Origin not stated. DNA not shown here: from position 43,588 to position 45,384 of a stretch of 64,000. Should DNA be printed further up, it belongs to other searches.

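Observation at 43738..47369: KaiB/KaiA-less KaiC-like ATPase coupled to a pseudo-receiver histidine kinase and a stand-alone receiver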

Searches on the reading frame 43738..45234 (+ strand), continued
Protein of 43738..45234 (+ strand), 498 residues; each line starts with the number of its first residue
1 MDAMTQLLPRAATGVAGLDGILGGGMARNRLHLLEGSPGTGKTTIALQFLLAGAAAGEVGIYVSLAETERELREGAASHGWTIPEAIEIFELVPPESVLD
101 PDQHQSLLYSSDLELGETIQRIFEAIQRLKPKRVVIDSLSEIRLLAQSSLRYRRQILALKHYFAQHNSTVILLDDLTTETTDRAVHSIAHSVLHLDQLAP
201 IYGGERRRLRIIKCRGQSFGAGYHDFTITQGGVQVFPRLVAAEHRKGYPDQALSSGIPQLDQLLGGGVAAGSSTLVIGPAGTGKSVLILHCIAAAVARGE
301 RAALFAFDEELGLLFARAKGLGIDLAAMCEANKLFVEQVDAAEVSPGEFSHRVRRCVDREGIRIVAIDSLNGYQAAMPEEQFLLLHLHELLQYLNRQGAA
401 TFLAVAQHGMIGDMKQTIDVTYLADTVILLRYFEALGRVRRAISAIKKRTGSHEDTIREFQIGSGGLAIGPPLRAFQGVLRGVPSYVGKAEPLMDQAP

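Call 7: find_encoding_contigs(protein=P0006, flank=8000, max_places=3)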
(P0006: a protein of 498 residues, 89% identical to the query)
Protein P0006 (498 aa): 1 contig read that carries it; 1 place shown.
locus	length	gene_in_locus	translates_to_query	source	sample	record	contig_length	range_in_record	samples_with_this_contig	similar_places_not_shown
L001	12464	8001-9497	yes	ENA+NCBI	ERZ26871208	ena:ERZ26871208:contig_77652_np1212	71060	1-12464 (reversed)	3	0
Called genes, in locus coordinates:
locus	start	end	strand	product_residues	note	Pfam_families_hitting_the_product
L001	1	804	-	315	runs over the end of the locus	PF00005:ABC_tran, PF13304:AAA_21 (weak)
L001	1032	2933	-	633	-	PF13589:HATPase_c_3, PF00183:HSP90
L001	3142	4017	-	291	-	-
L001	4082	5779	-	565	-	PF00512:HisKA (faint), PF08447:PAS_3, PF02518:HATPase_c, PF00072:Response_reg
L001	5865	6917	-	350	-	PF01717:Meth_synt_2, PF08267:Meth_synt_1 (weak)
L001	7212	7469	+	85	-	PF05227:CHASE3 (weak)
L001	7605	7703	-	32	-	-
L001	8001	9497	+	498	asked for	PF00154:RecA_N (faint), PF03796:DnaB_C (faint), PF06745:ATPase, PF13191:AAA_16 (faint), PF13481:AAA_25 (weak), PF23442:DUF7125 (faint), PF13481:AAA_25 (weak), PF06745:ATPase, +7 more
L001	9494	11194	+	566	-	PF00512:HisKA, PF02518:HATPase_c, PF00072:Response_reg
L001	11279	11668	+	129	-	PF00072:Response_reg (weak)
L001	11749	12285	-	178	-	PF05899:Cupin_3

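Call 8: find_encoding_contigs(protein=P0081, flank=8000, max_places=3)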
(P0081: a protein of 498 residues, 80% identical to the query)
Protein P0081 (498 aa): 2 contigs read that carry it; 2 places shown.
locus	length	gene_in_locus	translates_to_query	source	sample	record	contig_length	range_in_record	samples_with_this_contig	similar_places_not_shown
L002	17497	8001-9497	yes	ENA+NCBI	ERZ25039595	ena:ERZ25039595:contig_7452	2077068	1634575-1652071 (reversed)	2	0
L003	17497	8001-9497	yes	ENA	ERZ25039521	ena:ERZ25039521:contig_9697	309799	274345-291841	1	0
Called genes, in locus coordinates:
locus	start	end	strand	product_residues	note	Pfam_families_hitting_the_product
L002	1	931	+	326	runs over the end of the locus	PF02779:Transket_pyr, PF02780:Transketolase_C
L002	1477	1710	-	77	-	-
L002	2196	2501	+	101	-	PF00171:Aldedh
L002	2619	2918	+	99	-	PF13924:Lipocalin_5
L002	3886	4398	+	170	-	PF00198:2-oxoacid_dh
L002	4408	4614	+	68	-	-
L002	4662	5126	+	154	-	PF02826:2-Hacid_dh_C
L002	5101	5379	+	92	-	PF02826:2-Hacid_dh_C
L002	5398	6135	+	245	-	PF02974:Inh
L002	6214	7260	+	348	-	PF01494:FAD_binding_3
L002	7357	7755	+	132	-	PF21274:Rng_hyd_C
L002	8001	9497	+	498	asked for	PF03796:DnaB_C (faint), PF05625:PAXNEB (faint), PF06745:ATPase, PF13191:AAA_16 (faint), PF13481:AAA_25 (weak), PF00154:RecA_N (weak), PF13481:AAA_25 (weak), PF06745:ATPase, +2 more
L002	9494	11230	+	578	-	PF00512:HisKA, PF02518:HATPase_c, PF00072:Response_reg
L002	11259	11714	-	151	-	PF04002:RadC, PF14464:Prok-JAB (weak)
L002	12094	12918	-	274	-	PF00557:Peptidase_M24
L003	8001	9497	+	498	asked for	PF03796:DnaB_C (faint), PF05625:PAXNEB (faint), PF06745:ATPase, PF13191:AAA_16 (faint), PF13481:AAA_25 (weak), PF00154:RecA_N (weak), PF13481:AAA_25 (weak), PF06745:ATPase, +2 more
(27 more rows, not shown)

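Call 10: search_solved_structures(query=window:43738-45231:+, max_evalue=0.00001, show_alignments=2)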
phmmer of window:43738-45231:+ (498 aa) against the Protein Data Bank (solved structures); distinct sequences matched with E-value up to 0.00001: 47.
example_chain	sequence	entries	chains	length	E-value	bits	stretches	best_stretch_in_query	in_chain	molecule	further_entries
8zn5_B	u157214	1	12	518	3.6e-64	220.3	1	9-489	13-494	KaiC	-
8zn6_F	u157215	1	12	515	1.1e-53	185.8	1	10-487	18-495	KaiC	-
8wve_A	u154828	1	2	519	1.5e-53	185.3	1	6-487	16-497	Circadian clock oscillator protein KaiC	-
7dyk_A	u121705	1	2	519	4.9e-53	183.6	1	6-487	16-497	Circadian clock protein kinase KaiC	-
3k0f_A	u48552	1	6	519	6.1e-53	183.3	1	6-487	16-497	Circadian clock protein kinase KaiC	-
1u9i_A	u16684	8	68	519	6.4e-53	183.2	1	6-487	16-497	KaiC | Circadian clock protein kinase kaiC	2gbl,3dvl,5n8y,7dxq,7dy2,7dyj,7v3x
7dyi_A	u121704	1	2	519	6.5e-53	183.2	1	6-487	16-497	Circadian clock protein kinase KaiC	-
3jzm_A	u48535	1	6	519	6.5e-53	183.2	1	6-487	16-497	Circadian clock protein kinase kaiC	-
7wdc_A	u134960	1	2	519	6.6e-53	183.2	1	6-487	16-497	Circadian clock protein kinase KaiC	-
1tf7_A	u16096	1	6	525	6.7e-53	183.2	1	6-487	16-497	KaiC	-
4ijm_A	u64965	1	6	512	7.3e-53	183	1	8-487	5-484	Circadian clock protein kinase KaiC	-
3k0e_A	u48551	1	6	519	7.4e-53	183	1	6-487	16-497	Circadian clock protein kinase KaiC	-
3k0a_A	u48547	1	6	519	8.1e-53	182.9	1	6-487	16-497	Circadian clock protein kinase KaiC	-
8wv8_A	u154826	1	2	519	8.2e-53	182.9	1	6-487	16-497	Circadian clock oscillator protein KaiC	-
3k0c_A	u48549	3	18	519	8.4e-53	182.9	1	6-487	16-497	Circadian clock protein kinase KaiC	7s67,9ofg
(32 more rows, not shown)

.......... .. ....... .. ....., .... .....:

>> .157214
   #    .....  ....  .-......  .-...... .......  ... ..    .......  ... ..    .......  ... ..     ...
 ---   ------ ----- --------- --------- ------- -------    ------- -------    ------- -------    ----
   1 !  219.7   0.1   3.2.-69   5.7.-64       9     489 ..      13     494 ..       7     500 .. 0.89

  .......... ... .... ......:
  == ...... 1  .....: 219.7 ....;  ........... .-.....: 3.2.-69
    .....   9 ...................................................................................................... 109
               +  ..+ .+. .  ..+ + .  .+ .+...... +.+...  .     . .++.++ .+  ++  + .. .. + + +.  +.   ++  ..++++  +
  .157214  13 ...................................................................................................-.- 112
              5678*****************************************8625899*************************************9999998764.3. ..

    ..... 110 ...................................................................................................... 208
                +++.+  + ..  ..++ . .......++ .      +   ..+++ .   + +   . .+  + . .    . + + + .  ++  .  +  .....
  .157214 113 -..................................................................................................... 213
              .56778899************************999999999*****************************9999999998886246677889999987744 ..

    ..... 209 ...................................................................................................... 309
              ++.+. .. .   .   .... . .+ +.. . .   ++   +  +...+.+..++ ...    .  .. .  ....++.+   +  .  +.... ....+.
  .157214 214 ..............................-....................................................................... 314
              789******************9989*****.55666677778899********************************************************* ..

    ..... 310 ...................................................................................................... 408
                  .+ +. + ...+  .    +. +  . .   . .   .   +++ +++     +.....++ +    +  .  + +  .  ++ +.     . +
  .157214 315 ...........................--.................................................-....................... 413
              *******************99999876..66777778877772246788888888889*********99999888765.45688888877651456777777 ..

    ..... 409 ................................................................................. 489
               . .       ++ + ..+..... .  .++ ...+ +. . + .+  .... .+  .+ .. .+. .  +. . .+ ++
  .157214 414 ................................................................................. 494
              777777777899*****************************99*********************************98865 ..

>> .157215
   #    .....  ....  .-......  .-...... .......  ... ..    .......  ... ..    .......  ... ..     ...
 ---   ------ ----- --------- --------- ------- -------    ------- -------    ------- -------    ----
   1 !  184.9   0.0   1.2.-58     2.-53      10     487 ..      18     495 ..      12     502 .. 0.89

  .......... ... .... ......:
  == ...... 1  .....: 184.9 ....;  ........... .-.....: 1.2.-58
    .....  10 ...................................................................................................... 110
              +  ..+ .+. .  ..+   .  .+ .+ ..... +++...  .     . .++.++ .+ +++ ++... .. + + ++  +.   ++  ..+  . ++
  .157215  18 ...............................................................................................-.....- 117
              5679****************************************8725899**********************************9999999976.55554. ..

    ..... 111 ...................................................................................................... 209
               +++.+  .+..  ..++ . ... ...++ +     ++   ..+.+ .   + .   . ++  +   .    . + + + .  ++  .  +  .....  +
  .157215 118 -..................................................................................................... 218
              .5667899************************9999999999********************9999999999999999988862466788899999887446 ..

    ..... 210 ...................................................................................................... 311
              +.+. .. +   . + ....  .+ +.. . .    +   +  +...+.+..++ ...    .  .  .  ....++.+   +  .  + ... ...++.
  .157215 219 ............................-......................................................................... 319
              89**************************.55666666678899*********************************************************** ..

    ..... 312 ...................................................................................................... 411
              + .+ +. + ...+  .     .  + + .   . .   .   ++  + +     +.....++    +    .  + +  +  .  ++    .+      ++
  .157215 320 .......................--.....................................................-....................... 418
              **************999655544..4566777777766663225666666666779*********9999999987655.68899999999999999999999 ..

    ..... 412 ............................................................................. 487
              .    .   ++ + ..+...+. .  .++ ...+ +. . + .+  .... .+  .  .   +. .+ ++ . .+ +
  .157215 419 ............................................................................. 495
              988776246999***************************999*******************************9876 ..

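Call 39: search_dna_similar(query=window:43738-45231:+, collection=plasmids, mode=protein, max_rows=40, rows=spread, max_evalue=1e-20)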
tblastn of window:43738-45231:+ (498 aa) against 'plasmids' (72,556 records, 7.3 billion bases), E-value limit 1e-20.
Records with a match: 269; places in all: 326; records where one place covers at least 80% of the query: 267.
Best place of each record, by identity: 60-80% 91; <60% 178.
By first word of the organism name: Sinorhizobium 61; Agrobacterium 51; Rhizobium 20; Sphingobium 18; Azospirillum 12; Ensifer 9; Caballeronia 9; Mesorhizobium 8; Neorhizobium 6; Haloarcula 6; and 34 more.
By predicted mobility (MOB-suite, as given by PLSDB): non-mobilizable 135; conjugative 118; mobilizable 16.
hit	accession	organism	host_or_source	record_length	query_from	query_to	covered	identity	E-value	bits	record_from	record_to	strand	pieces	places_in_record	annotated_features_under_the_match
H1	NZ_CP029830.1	Azospirillum ramasamyi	single cell,Cow dung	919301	26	498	95%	70.4%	0e+0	582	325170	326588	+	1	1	ATPase domain-containing protein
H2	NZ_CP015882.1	Ensifer adhaerens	silty clay loam soil (pH 6.1)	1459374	5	497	99%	65.1%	2e-176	556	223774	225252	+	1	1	none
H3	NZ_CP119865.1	Agrobacterium fabrum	-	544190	26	494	94%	67.8%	0e+0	572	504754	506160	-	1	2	ATPase domain-containing protein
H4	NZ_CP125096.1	Agrobacterium fabrum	Raspberry,cell culture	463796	26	494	94%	67.8%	0e+0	570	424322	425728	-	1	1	ATPase domain-containing protein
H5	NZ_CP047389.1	Agrobacterium sp. CGMCC 11546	whole organism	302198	26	494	94%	67.8%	0e+0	569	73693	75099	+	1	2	gvpD: ATPase domain-containing protein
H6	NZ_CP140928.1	Sinorhizobium medicae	Medicago lupulina,whole organism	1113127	26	494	94%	67.2%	0e+0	583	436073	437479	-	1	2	record has no annotation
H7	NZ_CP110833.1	Agrobacterium sp. 13-2099-1-2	quaking aspen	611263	26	494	94%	67.0%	3e-177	559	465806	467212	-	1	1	ATPase domain-containing protein | hybrid sensor histidine kinase/response regulator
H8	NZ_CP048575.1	Agrobacterium tumefaciens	walnut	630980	26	494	94%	67.0%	9e-177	558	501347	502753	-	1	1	ATPase domain-containing protein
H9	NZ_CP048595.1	Agrobacterium tumefaciens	walnut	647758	26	494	94%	66.7%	1e-176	557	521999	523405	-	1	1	ATPase domain-containing protein | hybrid sensor histidine kinase/response regulator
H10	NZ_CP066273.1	Agrobacterium tumefaciens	-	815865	26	494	94%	66.5%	2e-176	557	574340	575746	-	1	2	ATPase domain-containing protein | hybrid sensor histidine kinase/response regulator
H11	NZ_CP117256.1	Rhizobium tumorigenes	Rubus sp.,pure bacterial culture,Aerial ...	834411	26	494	94%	65.7%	4e-175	553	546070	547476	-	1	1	ATPase domain-containing protein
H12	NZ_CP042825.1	Rhizobium sp. WL3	Wheat,phyllosphere swab,leaves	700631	26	492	94%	65.1%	8e-165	523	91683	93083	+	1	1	ATPase domain-containing protein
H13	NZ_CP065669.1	Sphingomonas paucimobilis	-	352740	26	496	95%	61.4%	9e-160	509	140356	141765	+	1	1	ATPase domain-containing protein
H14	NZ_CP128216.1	Agrobacterium fabrum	whole organism,plant root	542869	26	431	82%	67.5%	2e-149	479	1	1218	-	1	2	none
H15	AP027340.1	Sphingobium sp. TomTYG73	-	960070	4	495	99%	51.7%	4e-127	415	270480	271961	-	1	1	circadian clock protein KaiC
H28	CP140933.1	Sinorhizobium meliloti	Medicago lupulina,whole organism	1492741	29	469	89%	42.0%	4e-83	288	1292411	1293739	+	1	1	ATPase domain-containing protein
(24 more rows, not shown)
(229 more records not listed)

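Call 41: get_annotated_region(hit=H3, flank=5000)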
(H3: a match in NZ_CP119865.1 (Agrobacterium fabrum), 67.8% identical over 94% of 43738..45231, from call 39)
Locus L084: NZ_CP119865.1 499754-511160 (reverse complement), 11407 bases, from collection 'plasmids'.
description: Agrobacterium fabrum strain NT1RE plasmid pAtNT1RE, complete sequence
organism: Agrobacterium fabrum (NCBI taxid 1176649)
taxonomy: Bacteria; Pseudomonadota; Alphaproteobacteria; Hyphomicrobiales; Rhizobiaceae; Agrobacterium; Agrobacterium fabrum
host: -; source: -; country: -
typing (MOB-suite, as given by PLSDB): conjugative; relaxase MOBQ; mating-pair formation MPF_T
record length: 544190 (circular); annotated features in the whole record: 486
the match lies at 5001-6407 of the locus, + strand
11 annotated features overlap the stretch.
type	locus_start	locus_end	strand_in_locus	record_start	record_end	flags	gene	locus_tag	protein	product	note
CDS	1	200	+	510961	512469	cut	-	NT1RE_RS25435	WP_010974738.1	FAD/NAD(P)-binding protein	-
CDS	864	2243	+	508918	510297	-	-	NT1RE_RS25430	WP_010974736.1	hypothetical protein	-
CDS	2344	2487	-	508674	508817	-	-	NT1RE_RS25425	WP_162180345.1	hypothetical protein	-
CDS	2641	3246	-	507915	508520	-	-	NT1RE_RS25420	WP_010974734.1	J domain-containing protein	GO:0006457 - protein folding [Evidence IEA]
CDS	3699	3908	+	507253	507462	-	-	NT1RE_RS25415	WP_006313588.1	cold-shock protein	-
CDS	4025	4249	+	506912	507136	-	-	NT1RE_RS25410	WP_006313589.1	hypothetical protein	-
CDS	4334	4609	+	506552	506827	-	-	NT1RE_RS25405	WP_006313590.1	hypothetical protein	-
CDS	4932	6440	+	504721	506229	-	-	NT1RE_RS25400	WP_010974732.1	ATPase domain-containing protein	-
CDS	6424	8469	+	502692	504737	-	-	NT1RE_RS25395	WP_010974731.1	response regulator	GO:0000160 - phosphorelay signal transduction system [Evidence IEA]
CDS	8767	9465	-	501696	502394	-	gst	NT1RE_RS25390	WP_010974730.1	glutathione S-transferase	-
CDS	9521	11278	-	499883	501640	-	ggt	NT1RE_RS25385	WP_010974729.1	gamma-glutamyltransferase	GO:0006750 - glutathione biosynthetic process [Evidence IEA]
